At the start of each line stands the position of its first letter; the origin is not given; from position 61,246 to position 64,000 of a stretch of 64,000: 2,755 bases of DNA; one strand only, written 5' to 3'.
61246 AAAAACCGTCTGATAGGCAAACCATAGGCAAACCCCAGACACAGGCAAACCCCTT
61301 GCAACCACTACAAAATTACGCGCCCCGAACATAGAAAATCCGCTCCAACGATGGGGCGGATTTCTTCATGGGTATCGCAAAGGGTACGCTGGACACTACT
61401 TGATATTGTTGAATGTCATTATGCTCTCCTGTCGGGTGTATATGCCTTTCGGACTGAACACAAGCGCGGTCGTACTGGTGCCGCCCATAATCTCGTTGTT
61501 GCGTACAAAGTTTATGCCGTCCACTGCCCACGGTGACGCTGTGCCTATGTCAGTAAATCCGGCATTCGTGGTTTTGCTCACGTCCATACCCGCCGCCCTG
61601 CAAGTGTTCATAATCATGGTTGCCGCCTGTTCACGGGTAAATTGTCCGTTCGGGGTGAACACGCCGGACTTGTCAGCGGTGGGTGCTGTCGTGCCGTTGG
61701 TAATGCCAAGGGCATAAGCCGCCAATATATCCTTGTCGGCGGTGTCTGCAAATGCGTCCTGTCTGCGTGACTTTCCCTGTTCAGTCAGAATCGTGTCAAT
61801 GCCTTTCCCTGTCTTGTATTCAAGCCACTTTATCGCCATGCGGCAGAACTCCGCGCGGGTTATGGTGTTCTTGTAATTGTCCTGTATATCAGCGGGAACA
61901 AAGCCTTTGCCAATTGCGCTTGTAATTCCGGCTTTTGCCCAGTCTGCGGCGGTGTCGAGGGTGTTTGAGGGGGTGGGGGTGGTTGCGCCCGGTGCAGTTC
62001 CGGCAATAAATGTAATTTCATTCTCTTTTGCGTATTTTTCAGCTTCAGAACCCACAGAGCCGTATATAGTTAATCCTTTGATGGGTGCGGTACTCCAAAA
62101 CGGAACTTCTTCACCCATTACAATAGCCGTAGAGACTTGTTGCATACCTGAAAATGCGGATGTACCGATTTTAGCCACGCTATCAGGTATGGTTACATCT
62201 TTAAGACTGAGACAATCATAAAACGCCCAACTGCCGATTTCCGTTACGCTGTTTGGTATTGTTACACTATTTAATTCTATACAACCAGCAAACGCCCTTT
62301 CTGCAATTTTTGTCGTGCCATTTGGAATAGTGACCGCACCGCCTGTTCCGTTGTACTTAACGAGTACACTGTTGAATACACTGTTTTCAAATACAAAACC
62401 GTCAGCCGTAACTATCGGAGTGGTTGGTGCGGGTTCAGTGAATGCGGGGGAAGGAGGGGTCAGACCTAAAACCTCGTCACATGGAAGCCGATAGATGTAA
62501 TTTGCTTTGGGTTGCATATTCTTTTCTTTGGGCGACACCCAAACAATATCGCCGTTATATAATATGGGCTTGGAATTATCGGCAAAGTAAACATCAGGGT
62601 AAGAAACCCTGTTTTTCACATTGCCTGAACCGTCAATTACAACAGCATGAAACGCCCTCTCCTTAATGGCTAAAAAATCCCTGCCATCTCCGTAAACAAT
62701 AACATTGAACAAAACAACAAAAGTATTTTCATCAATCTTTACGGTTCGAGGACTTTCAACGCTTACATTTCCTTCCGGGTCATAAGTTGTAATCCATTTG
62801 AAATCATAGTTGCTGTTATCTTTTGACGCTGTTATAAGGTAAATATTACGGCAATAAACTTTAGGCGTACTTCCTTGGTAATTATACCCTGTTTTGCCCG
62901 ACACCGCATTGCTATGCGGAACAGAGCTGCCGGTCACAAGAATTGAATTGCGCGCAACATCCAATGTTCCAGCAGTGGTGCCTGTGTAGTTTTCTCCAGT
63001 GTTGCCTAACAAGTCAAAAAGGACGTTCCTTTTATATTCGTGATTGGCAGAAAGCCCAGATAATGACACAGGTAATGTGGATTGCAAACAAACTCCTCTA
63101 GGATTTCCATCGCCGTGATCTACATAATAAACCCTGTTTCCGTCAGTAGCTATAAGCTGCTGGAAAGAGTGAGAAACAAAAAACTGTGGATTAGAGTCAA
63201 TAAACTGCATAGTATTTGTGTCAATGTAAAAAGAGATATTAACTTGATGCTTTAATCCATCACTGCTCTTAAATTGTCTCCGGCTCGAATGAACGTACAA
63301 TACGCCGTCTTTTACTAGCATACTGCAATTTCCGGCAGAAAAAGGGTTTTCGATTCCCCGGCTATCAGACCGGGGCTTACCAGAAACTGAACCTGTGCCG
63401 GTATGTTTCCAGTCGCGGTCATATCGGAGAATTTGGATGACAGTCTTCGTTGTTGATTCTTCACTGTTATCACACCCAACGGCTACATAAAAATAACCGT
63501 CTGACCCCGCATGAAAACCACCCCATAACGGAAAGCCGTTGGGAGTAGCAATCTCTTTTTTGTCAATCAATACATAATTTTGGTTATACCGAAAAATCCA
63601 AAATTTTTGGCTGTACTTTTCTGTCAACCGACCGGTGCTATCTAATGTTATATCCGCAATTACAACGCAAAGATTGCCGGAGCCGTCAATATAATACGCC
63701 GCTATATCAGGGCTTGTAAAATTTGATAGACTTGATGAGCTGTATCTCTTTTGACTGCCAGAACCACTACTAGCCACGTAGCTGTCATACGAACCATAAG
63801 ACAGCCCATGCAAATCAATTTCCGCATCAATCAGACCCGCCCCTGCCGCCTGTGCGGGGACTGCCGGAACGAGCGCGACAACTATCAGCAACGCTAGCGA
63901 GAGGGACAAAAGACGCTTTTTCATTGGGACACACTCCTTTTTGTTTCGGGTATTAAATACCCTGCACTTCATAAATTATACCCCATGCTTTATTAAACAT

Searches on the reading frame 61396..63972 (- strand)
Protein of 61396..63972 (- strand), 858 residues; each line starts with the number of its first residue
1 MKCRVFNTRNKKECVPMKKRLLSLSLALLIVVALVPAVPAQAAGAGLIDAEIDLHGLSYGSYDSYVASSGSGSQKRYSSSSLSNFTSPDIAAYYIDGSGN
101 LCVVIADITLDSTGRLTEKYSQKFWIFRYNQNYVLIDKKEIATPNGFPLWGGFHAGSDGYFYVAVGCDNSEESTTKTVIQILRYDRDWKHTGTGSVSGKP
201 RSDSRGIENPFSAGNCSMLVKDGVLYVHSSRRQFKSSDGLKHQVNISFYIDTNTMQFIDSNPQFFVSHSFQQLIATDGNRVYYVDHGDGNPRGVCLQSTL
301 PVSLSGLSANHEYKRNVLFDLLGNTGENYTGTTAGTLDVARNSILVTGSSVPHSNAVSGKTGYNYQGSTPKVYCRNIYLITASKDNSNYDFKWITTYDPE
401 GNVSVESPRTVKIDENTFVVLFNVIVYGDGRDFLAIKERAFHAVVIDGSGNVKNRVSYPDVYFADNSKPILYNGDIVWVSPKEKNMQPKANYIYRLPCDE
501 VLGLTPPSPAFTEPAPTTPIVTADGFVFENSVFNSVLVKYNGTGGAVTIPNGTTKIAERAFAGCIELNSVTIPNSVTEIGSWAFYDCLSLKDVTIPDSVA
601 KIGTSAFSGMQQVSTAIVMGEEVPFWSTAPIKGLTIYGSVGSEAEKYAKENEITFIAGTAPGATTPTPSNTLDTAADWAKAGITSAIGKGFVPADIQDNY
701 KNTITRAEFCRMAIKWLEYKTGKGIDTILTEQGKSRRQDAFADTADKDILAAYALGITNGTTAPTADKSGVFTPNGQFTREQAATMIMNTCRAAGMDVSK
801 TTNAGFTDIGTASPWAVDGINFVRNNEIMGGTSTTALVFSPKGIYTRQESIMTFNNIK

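Call 32: search_protein_families(library=pfam, proteins=[window:61396-63972:-], max_evalue=0.00001)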
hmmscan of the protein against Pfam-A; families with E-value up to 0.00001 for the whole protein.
window:61396-63972:- (858 aa): 2 families
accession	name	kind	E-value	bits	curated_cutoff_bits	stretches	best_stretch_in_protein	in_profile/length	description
PF13306.12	LRR_5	-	1e-19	71.1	27.7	1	547-616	16-84/127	BspA type Leucine rich repeat region (6 copies)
PF00395.25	SLH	-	9.7e-08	32.3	20.8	0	745-784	12-44/44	S-layer homology domain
